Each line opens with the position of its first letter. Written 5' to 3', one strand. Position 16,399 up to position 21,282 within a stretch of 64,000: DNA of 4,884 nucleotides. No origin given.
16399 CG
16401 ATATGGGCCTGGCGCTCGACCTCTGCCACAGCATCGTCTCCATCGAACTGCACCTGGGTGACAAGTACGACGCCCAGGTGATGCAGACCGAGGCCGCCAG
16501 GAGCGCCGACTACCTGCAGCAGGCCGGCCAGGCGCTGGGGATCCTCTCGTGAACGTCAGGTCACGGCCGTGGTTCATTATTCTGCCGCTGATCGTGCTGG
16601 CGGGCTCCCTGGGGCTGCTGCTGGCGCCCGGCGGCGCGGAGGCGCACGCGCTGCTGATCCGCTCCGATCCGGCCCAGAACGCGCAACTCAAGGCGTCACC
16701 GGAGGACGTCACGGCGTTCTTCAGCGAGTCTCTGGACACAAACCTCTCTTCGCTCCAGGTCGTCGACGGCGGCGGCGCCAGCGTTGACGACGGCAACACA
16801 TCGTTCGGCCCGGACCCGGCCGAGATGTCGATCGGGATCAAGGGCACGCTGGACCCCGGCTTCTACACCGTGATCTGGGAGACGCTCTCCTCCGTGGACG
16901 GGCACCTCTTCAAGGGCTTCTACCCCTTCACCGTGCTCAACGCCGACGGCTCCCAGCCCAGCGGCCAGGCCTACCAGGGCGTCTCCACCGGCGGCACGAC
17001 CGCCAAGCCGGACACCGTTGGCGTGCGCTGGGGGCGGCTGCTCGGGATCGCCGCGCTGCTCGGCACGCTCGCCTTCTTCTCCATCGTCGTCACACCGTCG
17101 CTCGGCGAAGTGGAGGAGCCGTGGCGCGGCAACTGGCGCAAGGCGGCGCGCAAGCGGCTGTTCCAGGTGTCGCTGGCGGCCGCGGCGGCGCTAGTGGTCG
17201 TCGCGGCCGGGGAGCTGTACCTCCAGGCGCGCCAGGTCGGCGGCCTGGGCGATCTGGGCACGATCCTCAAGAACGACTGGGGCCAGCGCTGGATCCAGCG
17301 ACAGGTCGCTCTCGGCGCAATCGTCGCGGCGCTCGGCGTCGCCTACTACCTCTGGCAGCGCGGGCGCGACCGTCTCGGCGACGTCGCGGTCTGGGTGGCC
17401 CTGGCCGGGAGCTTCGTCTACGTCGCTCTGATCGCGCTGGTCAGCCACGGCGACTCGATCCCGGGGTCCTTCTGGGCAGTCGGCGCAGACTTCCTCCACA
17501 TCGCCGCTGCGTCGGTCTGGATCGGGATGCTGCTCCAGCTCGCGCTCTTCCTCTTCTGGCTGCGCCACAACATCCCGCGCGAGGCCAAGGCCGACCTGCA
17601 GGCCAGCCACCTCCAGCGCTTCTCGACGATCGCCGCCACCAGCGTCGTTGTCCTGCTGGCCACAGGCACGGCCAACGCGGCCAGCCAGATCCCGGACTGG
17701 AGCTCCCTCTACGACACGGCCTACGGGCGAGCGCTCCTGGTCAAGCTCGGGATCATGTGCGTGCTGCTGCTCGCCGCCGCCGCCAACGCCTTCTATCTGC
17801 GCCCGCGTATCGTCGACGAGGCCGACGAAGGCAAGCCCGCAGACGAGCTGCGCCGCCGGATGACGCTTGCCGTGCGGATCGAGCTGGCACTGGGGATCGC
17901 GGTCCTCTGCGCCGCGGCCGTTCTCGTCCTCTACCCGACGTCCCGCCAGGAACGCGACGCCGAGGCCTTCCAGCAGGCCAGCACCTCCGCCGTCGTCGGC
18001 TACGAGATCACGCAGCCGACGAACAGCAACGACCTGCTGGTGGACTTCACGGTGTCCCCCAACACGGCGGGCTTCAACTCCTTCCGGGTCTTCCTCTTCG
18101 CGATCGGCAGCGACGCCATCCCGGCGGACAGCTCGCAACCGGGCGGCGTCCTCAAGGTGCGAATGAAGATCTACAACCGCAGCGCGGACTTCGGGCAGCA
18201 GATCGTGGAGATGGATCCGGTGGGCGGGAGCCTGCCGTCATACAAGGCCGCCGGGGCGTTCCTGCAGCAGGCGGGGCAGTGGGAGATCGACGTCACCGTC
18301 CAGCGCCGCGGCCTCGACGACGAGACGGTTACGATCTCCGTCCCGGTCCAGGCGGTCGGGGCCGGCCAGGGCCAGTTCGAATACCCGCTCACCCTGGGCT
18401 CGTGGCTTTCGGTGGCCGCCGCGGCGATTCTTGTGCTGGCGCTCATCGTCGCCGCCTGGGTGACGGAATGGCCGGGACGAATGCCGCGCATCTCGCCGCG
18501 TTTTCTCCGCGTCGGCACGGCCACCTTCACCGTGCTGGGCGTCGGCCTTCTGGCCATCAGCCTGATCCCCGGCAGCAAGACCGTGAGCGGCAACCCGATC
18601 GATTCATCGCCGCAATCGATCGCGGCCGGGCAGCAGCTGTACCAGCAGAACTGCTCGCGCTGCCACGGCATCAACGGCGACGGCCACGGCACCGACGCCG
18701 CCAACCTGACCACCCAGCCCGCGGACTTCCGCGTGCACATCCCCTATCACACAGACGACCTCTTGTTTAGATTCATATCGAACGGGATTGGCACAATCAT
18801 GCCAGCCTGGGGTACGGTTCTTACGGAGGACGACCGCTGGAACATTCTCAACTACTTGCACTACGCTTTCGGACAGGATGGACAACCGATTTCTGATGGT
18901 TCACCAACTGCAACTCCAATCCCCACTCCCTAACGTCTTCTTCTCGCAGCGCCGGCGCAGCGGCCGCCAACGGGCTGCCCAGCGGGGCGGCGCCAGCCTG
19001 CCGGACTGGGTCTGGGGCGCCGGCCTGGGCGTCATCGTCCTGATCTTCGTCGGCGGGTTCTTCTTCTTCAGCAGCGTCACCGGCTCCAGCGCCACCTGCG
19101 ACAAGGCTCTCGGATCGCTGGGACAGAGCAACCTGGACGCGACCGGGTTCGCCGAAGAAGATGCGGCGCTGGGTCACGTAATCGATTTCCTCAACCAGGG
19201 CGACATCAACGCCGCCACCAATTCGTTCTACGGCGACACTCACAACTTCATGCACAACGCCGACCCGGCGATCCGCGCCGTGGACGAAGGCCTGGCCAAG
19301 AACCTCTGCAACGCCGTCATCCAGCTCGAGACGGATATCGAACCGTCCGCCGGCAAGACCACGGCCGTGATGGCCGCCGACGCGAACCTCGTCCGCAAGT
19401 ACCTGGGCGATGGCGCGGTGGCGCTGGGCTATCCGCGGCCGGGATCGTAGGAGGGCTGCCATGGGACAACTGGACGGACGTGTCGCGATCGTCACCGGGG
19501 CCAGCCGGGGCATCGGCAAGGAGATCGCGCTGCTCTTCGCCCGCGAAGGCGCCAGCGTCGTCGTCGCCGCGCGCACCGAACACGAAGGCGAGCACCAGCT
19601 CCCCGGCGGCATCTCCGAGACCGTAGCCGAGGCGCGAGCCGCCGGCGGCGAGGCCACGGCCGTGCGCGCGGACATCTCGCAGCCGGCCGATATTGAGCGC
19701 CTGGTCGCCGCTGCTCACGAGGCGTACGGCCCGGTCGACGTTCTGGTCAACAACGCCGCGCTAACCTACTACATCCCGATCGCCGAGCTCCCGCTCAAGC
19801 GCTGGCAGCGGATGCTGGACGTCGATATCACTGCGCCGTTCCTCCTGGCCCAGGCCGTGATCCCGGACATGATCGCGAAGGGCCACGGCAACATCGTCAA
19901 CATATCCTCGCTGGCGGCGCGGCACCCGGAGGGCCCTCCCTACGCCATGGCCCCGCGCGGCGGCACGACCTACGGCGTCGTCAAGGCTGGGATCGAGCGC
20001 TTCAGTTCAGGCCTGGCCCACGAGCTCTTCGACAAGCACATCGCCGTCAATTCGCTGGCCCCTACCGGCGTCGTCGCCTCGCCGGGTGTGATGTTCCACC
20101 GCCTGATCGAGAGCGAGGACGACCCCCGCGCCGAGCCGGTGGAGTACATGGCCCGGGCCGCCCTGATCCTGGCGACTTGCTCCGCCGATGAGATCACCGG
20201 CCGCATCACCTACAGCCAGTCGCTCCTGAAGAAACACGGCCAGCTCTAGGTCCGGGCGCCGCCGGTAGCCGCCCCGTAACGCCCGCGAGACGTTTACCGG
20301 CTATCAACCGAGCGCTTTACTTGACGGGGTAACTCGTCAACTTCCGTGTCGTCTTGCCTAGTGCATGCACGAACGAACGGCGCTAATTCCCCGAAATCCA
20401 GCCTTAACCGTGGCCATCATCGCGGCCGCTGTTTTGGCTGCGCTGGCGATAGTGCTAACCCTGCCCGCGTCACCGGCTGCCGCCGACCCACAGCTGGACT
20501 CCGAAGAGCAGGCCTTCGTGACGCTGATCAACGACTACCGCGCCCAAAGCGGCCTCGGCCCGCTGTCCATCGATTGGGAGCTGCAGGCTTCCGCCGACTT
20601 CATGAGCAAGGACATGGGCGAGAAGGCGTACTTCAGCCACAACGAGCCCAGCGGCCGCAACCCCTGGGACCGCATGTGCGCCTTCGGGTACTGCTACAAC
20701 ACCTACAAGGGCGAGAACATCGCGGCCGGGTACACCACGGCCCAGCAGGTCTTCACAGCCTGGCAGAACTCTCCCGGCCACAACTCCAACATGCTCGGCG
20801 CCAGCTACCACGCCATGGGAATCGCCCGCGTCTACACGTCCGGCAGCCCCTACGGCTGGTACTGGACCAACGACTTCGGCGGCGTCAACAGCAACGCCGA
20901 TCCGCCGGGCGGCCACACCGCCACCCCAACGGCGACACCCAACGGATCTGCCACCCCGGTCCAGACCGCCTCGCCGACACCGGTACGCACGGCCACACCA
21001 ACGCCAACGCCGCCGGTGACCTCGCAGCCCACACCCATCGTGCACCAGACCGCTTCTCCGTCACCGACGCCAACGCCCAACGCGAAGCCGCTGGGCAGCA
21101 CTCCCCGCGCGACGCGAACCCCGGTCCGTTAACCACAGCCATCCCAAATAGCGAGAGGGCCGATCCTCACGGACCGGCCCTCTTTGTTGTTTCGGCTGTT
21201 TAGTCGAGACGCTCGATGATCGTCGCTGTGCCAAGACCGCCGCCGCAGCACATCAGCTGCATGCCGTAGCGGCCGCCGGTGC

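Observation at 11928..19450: Eight-gene extracytoplasmic copper operon organised around a recurrent, unrecognised Cys / H-x3-H-x-D / LC helical domain (four copies in three proteins)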

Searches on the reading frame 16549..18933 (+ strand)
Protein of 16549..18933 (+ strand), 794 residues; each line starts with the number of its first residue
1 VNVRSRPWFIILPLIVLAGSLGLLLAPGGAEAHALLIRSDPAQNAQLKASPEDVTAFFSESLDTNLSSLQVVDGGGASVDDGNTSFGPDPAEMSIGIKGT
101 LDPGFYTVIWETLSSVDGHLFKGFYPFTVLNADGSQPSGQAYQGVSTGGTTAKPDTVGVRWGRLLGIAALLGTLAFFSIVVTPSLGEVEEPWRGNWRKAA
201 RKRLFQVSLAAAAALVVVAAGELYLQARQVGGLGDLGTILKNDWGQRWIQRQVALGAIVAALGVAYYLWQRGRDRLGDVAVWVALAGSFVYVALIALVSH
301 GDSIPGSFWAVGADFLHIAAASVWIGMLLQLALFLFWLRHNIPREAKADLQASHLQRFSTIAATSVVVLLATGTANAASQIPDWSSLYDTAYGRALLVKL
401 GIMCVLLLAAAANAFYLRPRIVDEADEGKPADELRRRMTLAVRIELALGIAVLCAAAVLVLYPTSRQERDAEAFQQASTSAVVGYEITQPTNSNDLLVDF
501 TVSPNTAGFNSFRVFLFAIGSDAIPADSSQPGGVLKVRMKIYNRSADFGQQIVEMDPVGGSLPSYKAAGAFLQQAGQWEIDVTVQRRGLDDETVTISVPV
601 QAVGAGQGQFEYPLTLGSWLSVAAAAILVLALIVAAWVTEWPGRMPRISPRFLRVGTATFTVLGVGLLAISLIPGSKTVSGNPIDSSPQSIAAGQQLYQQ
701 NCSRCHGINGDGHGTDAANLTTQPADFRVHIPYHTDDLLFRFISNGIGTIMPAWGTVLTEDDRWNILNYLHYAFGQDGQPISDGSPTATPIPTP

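Call 3: search_protein_families(library=pfam, proteins=[window:16549-18933:+], max_evalue=0.1)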
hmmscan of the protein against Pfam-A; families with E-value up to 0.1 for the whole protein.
window:16549-18933:+ (794 aa): 9 families
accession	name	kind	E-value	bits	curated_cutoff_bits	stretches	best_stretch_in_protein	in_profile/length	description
PF05425.18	CopD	-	1.7e-22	80.2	32.1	1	354-459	3-105/105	Copper resistance protein D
PF04234.18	CopC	-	2e-15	58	23.3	1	33-129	1-92/92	CopC domain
PF13442.11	Cytochrome_CBB3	-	1.1e-14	54.9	27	1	690-770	2-68/68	Cytochrome C oxidase, cbb3-type, subunit III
PF00034.26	Cytochrom_C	-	2.3e-11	45.3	21.3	1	691-771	1-87/90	Cytochrome c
PF13664.11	DUF4149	-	5.2e-07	30.3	24.6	1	320-428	2-100/102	Domain of unknown function (DUF4149)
PF09980.14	DUF2214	-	0.0044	17.4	34.1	1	336-458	25-141/147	Predicted membrane protein (DUF2214)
PF14495.11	Cytochrom_C550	-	0.024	14.8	27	1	680-713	15-47/136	Cytochrome c-550 domain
PF10726.14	DUF2518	-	0.027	14.5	25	0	617-678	11-64/145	Protein of function (DUF2518)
PF02535.28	Zip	-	0.082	12.6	35.1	0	232-300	220-293/323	ZIP Zinc transporter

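Call 4: search_protein_families(library=ncbifam, proteins=[window:16549-18933:+], max_evalue=0.1)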
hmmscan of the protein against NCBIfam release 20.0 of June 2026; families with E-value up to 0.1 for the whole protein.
window:16549-18933:+ (794 aa): 14 families
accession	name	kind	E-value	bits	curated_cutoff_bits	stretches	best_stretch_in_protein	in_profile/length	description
NF033808.0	copper_CopD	equivalog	3e-27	96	195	1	157-460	5-290/295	copper homeostasis membrane protein CopD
NF033814.1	copper_CopC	equivalog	4.9e-17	62.3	95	1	25-129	3-106/107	copper homeostasis periplasmic binding protein CopC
NF007636.0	PRK10301.1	equivalog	3.3e-12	46.4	129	1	25-129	19-123/124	CopC domain-containing protein YobA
NF011054.0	PRK14486.1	equivalog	1e-11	44.9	447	1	681-771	205-288/294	putative bifunctional cbb3-type cytochrome c oxidase subunit II/cytochrome c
TIGR00782.1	ccoP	equivalog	2.3e-08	33.7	179.95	1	687-772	199-280/285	cytochrome-c oxidase, cbb3-type subunit III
TIGR04494.1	c550_PedF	equivalog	7.2e-08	32.4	122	1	675-771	34-128/133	cytochrome c-550 PedF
NF050122.1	bc1_QcrC_actin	exception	8.1e-07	28.6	200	1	661-715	14-65/253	cytochrome bc1 complex diheme cytochrome c subunit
NF033864.1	cytochrome579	equivalog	0.00049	19.9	280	1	683-746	41-108/179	cytochrome 579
TIGR03872.1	cytochrome_MoxG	equivalog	0.00089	19.4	147.8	1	682-771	35-119/133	cytochrome c(L), periplasmic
NF045774.1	cytochro_C551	exception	0.0025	17.8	118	1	687-713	35-61/110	cytochrome c551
NF045930.1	Cytc6PetJCyano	equivalog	0.0065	16.4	135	1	690-769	27-101/110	cytochrome c6 PetJ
NF040606.1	CytoC_perox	subfamily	0.012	14.8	150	1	689-710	296-317/524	di-heme-cytochrome C peroxidase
NF045773.1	cytochro_C550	exception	0.03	14.3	125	1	689-720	47-76/118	cytochrome c550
TIGR03045.1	PS_II_C550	equivalog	0.055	13.1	177.75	0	680-707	40-67/159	photosystem II cytochrome c-550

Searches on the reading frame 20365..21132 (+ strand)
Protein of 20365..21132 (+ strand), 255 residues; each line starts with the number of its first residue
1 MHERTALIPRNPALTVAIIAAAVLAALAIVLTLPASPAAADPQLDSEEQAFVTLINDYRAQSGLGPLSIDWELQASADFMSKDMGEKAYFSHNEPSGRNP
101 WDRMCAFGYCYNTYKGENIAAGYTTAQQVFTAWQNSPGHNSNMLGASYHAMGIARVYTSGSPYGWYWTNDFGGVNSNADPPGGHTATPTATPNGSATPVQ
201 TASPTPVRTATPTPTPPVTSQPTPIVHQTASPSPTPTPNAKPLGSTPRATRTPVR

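Call 62: search_protein_families(library=pfam, proteins=[window:20365-21132:+], max_evalue=0.00001)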
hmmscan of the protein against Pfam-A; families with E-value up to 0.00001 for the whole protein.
window:20365-21132:+ (255 aa): 1 family
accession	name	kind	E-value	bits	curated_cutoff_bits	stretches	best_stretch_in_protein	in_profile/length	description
PF00188.32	CAP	-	2.6e-22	80.3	21.1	1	53-170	2-116/117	Cysteine-rich secretory protein family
